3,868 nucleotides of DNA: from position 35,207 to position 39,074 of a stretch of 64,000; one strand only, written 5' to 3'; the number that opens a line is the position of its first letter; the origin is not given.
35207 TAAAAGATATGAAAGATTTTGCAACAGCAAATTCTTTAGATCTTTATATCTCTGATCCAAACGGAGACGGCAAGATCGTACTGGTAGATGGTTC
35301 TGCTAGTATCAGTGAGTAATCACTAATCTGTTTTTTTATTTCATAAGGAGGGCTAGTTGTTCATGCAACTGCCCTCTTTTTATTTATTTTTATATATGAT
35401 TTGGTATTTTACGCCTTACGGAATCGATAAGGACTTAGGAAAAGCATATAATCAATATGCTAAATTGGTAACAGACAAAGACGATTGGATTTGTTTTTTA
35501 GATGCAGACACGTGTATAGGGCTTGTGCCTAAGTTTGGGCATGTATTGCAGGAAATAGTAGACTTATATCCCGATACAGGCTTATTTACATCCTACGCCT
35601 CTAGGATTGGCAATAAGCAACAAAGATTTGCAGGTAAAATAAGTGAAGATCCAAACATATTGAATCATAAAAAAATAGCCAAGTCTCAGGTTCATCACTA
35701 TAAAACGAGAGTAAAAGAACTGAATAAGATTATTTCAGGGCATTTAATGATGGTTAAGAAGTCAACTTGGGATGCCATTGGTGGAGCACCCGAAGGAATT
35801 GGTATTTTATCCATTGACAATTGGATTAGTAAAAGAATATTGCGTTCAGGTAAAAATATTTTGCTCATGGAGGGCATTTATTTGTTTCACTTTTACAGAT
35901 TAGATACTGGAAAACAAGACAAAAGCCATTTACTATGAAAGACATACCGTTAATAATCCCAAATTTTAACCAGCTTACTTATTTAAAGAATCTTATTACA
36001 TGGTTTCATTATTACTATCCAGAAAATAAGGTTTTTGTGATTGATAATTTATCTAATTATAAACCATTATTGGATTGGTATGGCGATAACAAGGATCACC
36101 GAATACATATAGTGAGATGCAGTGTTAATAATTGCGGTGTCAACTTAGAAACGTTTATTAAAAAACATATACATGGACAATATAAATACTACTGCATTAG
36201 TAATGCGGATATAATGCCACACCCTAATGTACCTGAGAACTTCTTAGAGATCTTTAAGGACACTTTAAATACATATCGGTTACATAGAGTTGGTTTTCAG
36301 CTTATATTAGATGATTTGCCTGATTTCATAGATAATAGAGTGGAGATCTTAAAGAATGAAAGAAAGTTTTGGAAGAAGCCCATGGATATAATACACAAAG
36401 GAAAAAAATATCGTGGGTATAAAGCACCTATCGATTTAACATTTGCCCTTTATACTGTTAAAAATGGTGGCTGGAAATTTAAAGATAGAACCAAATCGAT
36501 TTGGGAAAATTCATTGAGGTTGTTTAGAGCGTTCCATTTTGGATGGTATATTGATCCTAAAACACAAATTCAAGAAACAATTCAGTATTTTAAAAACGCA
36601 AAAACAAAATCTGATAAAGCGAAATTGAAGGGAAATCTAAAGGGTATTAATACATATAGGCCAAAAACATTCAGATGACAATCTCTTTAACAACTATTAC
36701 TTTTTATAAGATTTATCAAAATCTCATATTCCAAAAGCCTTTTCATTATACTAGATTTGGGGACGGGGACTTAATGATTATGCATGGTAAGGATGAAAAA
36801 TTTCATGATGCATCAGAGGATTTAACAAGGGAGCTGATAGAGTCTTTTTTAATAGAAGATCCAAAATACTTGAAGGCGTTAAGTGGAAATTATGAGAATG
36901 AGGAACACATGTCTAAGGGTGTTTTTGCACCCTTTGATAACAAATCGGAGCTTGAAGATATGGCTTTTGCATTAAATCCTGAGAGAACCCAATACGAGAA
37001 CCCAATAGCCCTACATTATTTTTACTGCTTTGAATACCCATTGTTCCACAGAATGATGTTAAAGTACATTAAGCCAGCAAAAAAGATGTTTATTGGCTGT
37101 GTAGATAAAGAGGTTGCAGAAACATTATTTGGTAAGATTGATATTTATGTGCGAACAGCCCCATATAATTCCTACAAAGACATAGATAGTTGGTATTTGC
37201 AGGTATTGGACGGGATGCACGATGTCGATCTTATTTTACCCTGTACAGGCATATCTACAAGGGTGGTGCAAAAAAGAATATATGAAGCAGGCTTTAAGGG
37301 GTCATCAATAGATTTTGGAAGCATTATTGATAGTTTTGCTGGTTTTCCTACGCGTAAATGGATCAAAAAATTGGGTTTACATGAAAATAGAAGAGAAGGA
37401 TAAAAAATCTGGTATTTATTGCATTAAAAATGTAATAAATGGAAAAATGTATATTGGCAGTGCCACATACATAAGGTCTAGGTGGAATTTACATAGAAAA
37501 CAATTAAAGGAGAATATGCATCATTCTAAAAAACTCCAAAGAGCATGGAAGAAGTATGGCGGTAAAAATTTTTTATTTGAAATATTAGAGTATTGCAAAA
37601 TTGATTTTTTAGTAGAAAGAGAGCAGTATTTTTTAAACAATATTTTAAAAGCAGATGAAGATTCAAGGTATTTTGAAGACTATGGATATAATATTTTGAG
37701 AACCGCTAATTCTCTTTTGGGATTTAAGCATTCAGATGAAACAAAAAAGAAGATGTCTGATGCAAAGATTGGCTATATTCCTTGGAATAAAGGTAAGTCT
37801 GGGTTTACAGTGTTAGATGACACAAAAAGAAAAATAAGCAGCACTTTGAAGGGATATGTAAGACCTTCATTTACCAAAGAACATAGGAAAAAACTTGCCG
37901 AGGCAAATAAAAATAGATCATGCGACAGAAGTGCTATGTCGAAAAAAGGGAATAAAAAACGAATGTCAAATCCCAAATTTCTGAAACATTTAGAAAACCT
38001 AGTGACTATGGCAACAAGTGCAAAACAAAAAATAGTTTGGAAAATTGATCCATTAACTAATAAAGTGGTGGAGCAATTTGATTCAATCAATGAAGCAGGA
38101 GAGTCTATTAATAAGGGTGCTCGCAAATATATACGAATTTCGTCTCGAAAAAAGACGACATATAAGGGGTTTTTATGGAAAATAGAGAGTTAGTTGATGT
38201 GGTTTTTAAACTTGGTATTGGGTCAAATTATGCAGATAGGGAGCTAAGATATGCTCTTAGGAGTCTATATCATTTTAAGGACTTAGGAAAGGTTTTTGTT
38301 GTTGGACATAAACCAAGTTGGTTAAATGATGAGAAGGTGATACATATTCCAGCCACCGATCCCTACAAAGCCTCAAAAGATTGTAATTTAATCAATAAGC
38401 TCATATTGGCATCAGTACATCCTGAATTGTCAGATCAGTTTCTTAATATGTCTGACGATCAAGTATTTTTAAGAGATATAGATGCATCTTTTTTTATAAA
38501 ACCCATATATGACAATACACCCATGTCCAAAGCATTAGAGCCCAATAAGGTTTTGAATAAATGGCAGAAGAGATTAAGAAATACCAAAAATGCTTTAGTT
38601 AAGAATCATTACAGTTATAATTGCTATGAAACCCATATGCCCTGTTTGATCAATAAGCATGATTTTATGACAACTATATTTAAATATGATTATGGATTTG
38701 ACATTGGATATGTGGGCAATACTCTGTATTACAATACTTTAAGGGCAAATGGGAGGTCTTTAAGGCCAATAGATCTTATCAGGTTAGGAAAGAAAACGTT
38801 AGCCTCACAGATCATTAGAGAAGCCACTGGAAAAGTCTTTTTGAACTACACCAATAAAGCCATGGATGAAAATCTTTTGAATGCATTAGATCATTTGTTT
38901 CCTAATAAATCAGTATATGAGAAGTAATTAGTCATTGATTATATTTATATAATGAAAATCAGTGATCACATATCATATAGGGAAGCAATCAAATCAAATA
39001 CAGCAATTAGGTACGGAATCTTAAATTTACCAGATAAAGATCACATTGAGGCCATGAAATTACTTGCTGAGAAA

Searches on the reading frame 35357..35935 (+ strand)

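Call 8: search_protein_families(library=phrogs, proteins=[window:35357-35935:+], max_evalue=0.001)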
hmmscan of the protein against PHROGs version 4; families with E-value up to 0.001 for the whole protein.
window:35357-35935:+ (193 aa): 2 families
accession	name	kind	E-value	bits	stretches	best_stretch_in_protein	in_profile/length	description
phrog_14179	-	moron, auxiliary metabolic gene and host takeover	1.4e-31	110.6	1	14-187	1-170/187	glycosyltransferase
phrog_26101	-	moron, auxiliary metabolic gene and host takeover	6.5e-27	95.8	1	15-193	229-407/407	glycosyltransferase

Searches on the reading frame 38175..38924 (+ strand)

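Call 8: search_protein_families(library=phrogs, proteins=[window:38175-38924:+], max_evalue=0.001)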
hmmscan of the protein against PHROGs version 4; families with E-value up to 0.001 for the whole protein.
window:38175-38924:+ (250 aa): 1 family
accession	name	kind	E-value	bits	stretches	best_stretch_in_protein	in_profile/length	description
phrog_7999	-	unknown function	2.7e-20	73.9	1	19-250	11-229/230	-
